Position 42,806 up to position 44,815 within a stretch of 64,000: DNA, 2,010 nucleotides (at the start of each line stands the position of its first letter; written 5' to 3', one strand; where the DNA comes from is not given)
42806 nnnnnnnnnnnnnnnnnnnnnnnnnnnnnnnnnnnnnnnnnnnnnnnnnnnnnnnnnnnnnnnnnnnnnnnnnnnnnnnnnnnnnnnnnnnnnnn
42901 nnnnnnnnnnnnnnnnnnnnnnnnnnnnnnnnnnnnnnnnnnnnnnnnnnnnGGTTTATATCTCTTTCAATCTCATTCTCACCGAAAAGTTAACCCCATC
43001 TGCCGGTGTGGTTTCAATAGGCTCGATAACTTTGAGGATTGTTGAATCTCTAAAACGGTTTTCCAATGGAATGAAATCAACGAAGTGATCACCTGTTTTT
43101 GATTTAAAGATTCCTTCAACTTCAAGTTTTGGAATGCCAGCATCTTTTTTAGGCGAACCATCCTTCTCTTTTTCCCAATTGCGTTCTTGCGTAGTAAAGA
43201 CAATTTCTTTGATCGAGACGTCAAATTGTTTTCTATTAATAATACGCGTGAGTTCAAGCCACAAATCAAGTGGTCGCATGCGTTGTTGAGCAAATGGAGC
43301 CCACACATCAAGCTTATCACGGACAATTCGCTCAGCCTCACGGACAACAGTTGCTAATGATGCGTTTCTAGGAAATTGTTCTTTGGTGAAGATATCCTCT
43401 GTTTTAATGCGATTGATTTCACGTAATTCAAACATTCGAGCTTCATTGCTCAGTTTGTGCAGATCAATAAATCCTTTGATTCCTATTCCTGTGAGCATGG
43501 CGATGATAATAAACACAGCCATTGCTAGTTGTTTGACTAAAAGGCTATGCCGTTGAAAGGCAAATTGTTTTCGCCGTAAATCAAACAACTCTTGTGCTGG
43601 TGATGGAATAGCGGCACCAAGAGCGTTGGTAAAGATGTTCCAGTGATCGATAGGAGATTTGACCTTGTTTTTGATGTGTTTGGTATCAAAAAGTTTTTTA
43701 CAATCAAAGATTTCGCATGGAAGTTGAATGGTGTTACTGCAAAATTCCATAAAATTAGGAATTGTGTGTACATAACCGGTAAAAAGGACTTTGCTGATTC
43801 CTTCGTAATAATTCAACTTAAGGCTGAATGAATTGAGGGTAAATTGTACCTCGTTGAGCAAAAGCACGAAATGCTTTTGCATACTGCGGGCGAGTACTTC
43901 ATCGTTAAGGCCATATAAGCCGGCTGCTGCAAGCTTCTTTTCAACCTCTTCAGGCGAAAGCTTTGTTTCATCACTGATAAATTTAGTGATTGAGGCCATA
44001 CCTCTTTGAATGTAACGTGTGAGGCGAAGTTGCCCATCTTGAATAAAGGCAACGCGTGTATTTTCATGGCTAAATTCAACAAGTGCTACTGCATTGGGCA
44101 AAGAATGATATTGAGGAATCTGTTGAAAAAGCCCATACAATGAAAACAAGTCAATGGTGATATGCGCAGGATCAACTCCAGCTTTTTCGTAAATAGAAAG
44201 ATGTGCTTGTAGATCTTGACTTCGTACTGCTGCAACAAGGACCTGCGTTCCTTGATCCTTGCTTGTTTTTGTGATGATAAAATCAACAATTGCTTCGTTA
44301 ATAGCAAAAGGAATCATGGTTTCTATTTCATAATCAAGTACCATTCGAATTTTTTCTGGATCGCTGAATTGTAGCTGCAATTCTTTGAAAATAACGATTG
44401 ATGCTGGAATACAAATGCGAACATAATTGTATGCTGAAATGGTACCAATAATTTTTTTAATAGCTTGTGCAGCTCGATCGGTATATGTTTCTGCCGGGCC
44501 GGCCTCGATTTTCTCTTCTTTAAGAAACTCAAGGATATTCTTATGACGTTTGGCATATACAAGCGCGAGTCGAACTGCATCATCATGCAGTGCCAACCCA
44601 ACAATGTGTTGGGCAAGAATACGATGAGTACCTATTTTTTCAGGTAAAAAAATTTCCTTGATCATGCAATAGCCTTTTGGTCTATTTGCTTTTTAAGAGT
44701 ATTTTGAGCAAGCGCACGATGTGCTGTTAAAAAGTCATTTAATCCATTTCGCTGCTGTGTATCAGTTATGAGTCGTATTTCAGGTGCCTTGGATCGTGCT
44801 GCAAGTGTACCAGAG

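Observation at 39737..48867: gspC-gspD-gspL-gspM-gspD' cluster: two paralogous secretins sharing one C/L/M set, with no ATPase or pseudopilins in cis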

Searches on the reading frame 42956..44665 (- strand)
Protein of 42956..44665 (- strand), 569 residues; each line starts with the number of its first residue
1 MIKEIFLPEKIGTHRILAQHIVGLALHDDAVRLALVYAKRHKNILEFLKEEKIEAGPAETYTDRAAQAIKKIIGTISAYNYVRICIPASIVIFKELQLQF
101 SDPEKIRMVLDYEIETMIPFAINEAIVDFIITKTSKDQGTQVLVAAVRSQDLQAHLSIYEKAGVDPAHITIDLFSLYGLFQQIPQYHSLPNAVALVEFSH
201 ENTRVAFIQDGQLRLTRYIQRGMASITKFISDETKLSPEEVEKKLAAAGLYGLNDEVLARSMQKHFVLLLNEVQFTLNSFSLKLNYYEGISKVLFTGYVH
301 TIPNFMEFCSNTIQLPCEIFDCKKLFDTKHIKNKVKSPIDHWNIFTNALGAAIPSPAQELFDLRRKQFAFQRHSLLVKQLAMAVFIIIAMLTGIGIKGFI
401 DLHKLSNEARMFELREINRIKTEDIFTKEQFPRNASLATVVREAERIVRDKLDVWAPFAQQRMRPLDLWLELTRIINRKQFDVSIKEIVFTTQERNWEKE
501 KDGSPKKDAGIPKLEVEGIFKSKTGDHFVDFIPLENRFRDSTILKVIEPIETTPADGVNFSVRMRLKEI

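Call 3: search_protein_families(library=pfam, proteins=[window:42956-44665:-], max_evalue=0.01)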
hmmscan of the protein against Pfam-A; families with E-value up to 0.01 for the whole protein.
window:42956-44665:- (569 aa): 2 families
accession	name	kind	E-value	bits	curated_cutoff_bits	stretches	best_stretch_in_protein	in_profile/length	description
PF11104.14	PilM_2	-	2.5e-24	86.3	27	1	30-334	8-316/340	Type IV pilus assembly protein PilM;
PF05134.19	T2SSL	-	3.3e-07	30.4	25.5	1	78-176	45-138/231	Type II secretion system (T2SS), protein L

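Call 4: search_protein_families(library=ncbifam, proteins=[window:42956-44665:-], max_evalue=0.01)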
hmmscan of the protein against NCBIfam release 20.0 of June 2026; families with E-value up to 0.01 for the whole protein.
window:42956-44665:- (569 aa): 2 families
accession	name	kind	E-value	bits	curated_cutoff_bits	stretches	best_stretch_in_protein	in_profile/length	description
TIGR01175.1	pilM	subfamily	8.4e-18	64.5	133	1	80-352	69-344/348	type IV pilus assembly protein PilM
NF045709.1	Amuc_1101_fam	equivalog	4e-17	62.3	650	1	21-321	7-316/608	Amuc_1101 family PilM-like pilus complex protein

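Call 8: find_related_loci(query=window:42956-44665:-, collection=genome_contigs, flank=10000)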
Query window:42956-44665:- (569 aa) in genome_contigs; peptide patterns used: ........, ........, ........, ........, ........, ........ (x = any residue, [..] = any of these).
232 stretches matched a pattern, but none encodes a relative of the query by tblastn (E <= 1e-3).

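Call 9: find_homologous_proteins(query=window:42956-44665:-, max_evalue=0.001)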
Query window:42956-44665:- (569 aa): 180 proteins with E <= 0.001 among 8000 candidates; the best 120 are listed.
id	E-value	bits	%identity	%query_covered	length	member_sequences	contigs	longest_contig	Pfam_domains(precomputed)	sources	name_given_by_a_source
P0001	0.0e+0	1265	100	100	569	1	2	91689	PF05134.20,PF11104.15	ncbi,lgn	-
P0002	2.8e-257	873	66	100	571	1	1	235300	PF05134.20,PF11104.15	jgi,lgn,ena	-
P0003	2.6e-254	863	67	100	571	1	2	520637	PF05134.20,PF11104.15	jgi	jgi:Tfp pilus assembly PilM family ATPase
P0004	4.0e-246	836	66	100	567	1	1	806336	PF05134.20,PF11104.15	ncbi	-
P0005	6.1e-244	829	63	100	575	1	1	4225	PF05134.20,PF11104.15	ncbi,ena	-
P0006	1.4e-236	805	62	100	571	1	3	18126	PF05134.20,PF11104.15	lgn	-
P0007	2.3e-235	801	62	100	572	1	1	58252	PF11104.15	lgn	-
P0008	1.7e-232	791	61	100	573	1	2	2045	PF05134.20,PF11104.15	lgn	-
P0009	5.7e-223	760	59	100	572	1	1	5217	PF05134.20,PF11104.15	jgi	jgi:Tfp pilus assembly PilM family ATPase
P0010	7.0e-220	750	58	100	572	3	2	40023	PF11104.15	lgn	-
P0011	2.8e-219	748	58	100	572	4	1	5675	PF11104.15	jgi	jgi:type IV pilus assembly protein PilM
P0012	1.8e-218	745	57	100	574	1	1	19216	PF05134.20,PF11104.15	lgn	-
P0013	4.2e-218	744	57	100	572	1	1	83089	PF05134.20,PF11104.15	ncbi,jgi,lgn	ncbi:MAG: pilus assembly protein PilM [Candidatus Babeliales bacterium]|jgi:type IV pilus assembly p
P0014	8.5e-214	729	57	100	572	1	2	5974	PF11104.15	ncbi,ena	-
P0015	9.0e-214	729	59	100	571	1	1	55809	PF05134.20,PF11104.15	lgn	-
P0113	4.1e-120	420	40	100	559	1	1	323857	PF11104.15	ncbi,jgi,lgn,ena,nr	ncbi:pilus assembly protein PilM [Candidatus Dependentiae bacterium]|nr:pilus assembly protein PilM 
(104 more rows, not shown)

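Call 11: find_encoding_contigs(protein=P0001, flank=10000, max_places=3)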
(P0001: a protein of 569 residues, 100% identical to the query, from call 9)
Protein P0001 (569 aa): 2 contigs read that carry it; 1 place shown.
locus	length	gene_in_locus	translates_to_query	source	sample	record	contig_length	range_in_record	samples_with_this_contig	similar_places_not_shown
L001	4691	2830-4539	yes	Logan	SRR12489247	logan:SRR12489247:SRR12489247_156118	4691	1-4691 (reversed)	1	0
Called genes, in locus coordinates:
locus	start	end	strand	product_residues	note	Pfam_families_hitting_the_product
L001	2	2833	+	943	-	?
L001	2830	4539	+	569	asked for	PF11104:PilM_2, PF05134:T2SSL (weak)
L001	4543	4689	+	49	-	?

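Call 12: find_encoding_contigs(protein=P0113, flank=10000, max_places=2)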
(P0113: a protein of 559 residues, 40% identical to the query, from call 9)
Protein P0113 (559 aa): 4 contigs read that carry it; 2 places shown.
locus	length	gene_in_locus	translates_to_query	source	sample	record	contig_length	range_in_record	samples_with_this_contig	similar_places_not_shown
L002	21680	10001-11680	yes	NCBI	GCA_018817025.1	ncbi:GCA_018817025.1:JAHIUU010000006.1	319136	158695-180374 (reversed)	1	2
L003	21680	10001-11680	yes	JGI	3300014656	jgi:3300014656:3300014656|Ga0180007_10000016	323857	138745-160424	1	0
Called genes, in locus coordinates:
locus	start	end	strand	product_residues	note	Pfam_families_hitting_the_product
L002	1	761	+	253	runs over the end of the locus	PF00121:TIM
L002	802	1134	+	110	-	PF03840:SecG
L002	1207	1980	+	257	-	PF02405:MlaE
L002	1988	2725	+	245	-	PF02463:SMC_N (faint), PF00005:ABC_tran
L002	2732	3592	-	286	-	-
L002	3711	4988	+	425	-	PF00072:Response_reg, PF00158:Sigma54_activat, PF14532:Sigma54_activ_2, PF25601:AAA_lid_14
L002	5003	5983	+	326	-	PF00493:MCM (weak), PF20030:bpMoxR, PF00004:AAA (weak), PF07726:AAA_3, PF07728:AAA_5, PF17863:AAA_lid_2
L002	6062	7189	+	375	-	-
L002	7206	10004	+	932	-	PF21305:type_II_gspD_N0, PF03958:Secretin_N (weak), PF00263:Secretin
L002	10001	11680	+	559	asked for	PF11104:PilM_2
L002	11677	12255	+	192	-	-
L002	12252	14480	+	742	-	PF21305:type_II_gspD_N0, PF03958:Secretin_N (faint), PF00263:Secretin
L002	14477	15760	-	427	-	PF03952:Enolase_N, PF00113:Enolase_C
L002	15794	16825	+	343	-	PF03772:Competence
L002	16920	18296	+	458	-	PF03415:Peptidase_C11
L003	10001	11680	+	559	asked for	PF11104:PilM_2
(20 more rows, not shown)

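Call 29: find_related_loci(query=A1, collection=genome_contigs, flank=10000)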
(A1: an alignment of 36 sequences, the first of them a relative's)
Query A1 (569 aa) in genome_contigs; peptide patterns used: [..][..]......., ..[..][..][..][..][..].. (x = any residue, [..] = any of these).
84 stretches matched a pattern; 51 encode a relative of the query (tblastn E <= 1e-3); 50 distinct loci.
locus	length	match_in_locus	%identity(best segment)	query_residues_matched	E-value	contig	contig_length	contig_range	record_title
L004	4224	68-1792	63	1-569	0e+0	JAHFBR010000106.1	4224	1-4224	MAG: bacterium isolate nzgw202 NODE_31895_length_4225_cov_3.087232, whole genome shotgun sequence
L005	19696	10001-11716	58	1-569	0e+0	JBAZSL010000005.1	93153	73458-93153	MAG: Candidatus Babeliales bacterium isolate SO_2017_GW1_172 NODE_1522_length_93153_cov_1.430998_OW334_2017, whole genom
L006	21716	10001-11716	57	1-569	0e+0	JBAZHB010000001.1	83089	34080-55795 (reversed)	MAG: Candidatus Babeliales bacterium isolate SO_2017_LW3_6 NODE_563_length_83089_cov_1.631506_LW162_2017, whole genome s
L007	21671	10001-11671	49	1-566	3e-174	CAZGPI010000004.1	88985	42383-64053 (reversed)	MAG TPA_asm: uncultured Pseudomonadota bacterium isolate SRP272421_co3_350 genome assembly, contig: NODE_213_length_8898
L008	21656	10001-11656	49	1-564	2e-173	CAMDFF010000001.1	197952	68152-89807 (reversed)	MAG: candidate division TM6 bacterium UASB124 isolate MoH-02may19-260 genome assembly, contig: MoH-02may19-C11, whole ge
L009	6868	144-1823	46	1-568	2e-174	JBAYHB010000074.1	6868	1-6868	MAG: Candidatus Babeliales bacterium isolate SO_2016_GW1_139 scaffold21137_OW334_2016, whole genome shotgun sequence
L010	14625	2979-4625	49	1-564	1e-171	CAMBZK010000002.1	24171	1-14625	MAG: candidate division TM6 bacterium UASB124 isolate LH-02apr19-240 genome assembly, contig: LH-02apr19-C4315, whole ge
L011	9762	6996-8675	48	1-569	4e-171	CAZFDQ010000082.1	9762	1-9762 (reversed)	MAG TPA_asm: uncultured Pseudomonadota bacterium isolate SRP067234_co1_40 genome assembly, contig: k99_383283, whole gen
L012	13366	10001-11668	46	1-568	2e-168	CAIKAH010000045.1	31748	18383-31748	uncultured bacterium isolate LaPlata_bin-3921 genome assembly, contig: bin-3921:45/57, whole genome shotgun sequence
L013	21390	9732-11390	49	2-567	7e-168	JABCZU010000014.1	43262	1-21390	MAG: Candidatus Dependentiae bacterium isolate BWOrgControl_Nextera66_MAG2 3300020618.a:Ga0206858_1036, whole genome sho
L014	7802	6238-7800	47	1-531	2e-164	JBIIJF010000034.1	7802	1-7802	MAG: Candidatus Babeliales bacterium isolate ME2001-09-26pf_3300043571_group1_bin17 Rohwer_bin1428_scaffold_2867_c1, who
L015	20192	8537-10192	47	1-562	6e-162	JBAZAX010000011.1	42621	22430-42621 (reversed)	MAG: Candidatus Babeliales bacterium isolate SO_2017_GW1_1 NODE_4292_length_42621_cov_1.187815_OW334_2017, whole genome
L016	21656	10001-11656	47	1-562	1e-161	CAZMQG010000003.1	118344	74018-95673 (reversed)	MAG TPA_asm: uncultured Pseudomonadota bacterium isolate SRP278314_co2_28 genome assembly, contig: NODE_260_length_11834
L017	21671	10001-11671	50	1-568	0e+0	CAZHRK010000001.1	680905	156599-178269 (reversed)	MAG TPA_asm: uncultured Pseudomonadota bacterium isolate SRP292972_co3_70 genome assembly, contig: NODE_8_length_680905_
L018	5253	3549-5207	44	1-567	5e-157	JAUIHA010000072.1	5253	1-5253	MAG: bacterium isolate Co_bin.190 NODE_90388_length_5253_cov_0.947327, whole genome shotgun sequence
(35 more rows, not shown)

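Call 80: predict_structure(alignment_id=A1)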
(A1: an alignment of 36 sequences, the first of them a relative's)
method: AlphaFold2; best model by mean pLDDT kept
length: 569 residues; sequences in the alignment: 36
mean_pLDDT: 85.0   pTM: 0.64
mean pLDDT of the five models: 85.0, 84.8, 84.3, 84.3, 84.0
residues with pLDDT >= 90: 209; 70-90: 311; 50-70: 42; < 50: 7
segments of 3 or more residues with pLDDT < 50: 368-371
pLDDT, mean of each block of 10 residues (from residue 1): 58 79 92 93 92 89 94 90 91 87 85 86 88 80 90 91 89 93 89 91 90 88 91 90 89 84 93 92 84 91 91 92 89 88 91 88 67 63 87 91 90 84 74 75 79 62 71 84 87 72 68 87 84 89 85 86 81
secondary structure, 60 per line:
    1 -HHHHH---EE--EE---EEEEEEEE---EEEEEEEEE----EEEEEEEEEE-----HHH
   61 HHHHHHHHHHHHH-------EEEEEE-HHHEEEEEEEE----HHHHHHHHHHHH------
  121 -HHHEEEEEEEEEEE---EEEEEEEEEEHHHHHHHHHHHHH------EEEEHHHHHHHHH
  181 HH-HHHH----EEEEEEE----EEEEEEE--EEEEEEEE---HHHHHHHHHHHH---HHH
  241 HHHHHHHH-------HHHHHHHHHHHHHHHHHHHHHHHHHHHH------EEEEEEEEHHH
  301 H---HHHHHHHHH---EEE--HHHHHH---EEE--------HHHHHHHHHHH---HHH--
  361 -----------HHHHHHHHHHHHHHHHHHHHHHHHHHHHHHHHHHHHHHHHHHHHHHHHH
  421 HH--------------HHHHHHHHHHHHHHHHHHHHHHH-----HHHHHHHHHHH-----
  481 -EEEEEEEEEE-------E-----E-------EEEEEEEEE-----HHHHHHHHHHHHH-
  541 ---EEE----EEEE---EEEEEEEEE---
elements in order: H2-6 E19-26 E30-38 E43-52 H58-73 E81-86 E91-98 H103-114 E125-135 E139-148 H149-161 E168-171 H172-182 H184-187 E192-198 E203-209 E212-219 H223-234 H238-248 H256-283 E290-297 H298-301 H305-313 E317-319 H322-327 E331-333 H342-352 H372-422 H437-459 H465-475 E482-491 E513-521 H527-539 E544-546 E551-554 E558-566

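Call 82: fold_search(model_id=the predicted structure, library=pdb)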
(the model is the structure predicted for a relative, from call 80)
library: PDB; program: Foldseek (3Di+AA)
matches with E <= 10: 1704; with E <= 0.001: 834
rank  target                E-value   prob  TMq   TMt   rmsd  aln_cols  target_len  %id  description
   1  5eox_B                3.7e-22  1.00  0.45  0.69   5.4       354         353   16  Pseudomonas aeruginosa PilM bound to ADP (released 2016-04-27)
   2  5eou_B                3.9e-22  1.00  0.51  0.78   4.0       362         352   16  Pseudomonas aeruginosa PilM:PilN1-12 bound to ATP (released 2016-04-27)
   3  5eoy_A                6.8e-22  1.00  0.47  0.70   5.6       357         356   16  Pseudomonas aeruginosa SeMet-PilM bound to ADP (released 2016-04-27)
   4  5eoy_B                6.8e-22  1.00  0.47  0.71   5.3       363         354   16  Pseudomonas aeruginosa SeMet-PilM bound to ADP (released 2016-04-27)
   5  5eox_A                1.5e-21  1.00  0.45  0.69   5.4       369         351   18  Pseudomonas aeruginosa PilM bound to ADP (released 2016-04-27)
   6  5eq6_A                2.2e-21  1.00  0.45  0.68   5.7       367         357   16  Pseudomonas aeruginosa PilM bound to AMP-PNP (released 2016-04-27)
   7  5eq6_B                3.0e-21  1.00  0.44  0.67   5.7       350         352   16  Pseudomonas aeruginosa PilM bound to AMP-PNP (released 2016-04-27)
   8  5eou_A                9.1e-21  1.00  0.47  0.77   4.4       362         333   15  Pseudomonas aeruginosa PilM:PilN1-12 bound to ATP (released 2016-04-27)
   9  3jc8_Ma               1.2e-19  1.00  0.48  0.73   4.1       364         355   18  Architectural model of the type IVa pilus machine in a piliated state (released 2016-03-16)
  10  2ych_A                8.5e-18  1.00  0.48  0.78   3.7       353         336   18  PilM-PilN type IV pilus biogenesis complex (released 2011-05-11)
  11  3wqu_B                3.2e-17  1.00  0.42  0.61   6.2       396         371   15  Staphylococcus aureus FtsA complexed with ATP (released 2014-10-08)
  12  3wt0_C                4.7e-17  1.00  0.43  0.63   5.7       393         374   13  Crystal Structure Analysis of Cell Division Protein (released 2015-04-29)
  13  3wqt_A                9.6e-17  1.00  0.42  0.62   5.7       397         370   14  Staphylococcus aureus FtsA complexed with AMPPNP (released 2014-10-08)
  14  3wqt_C                2.6e-16  1.00  0.43  0.64   5.9       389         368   15  Staphylococcus aureus FtsA complexed with AMPPNP (released 2014-10-08)
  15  3wt0_D                2.6e-16  1.00  0.43  0.62   5.9       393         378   13  Crystal Structure Analysis of Cell Division Protein (released 2015-04-29)
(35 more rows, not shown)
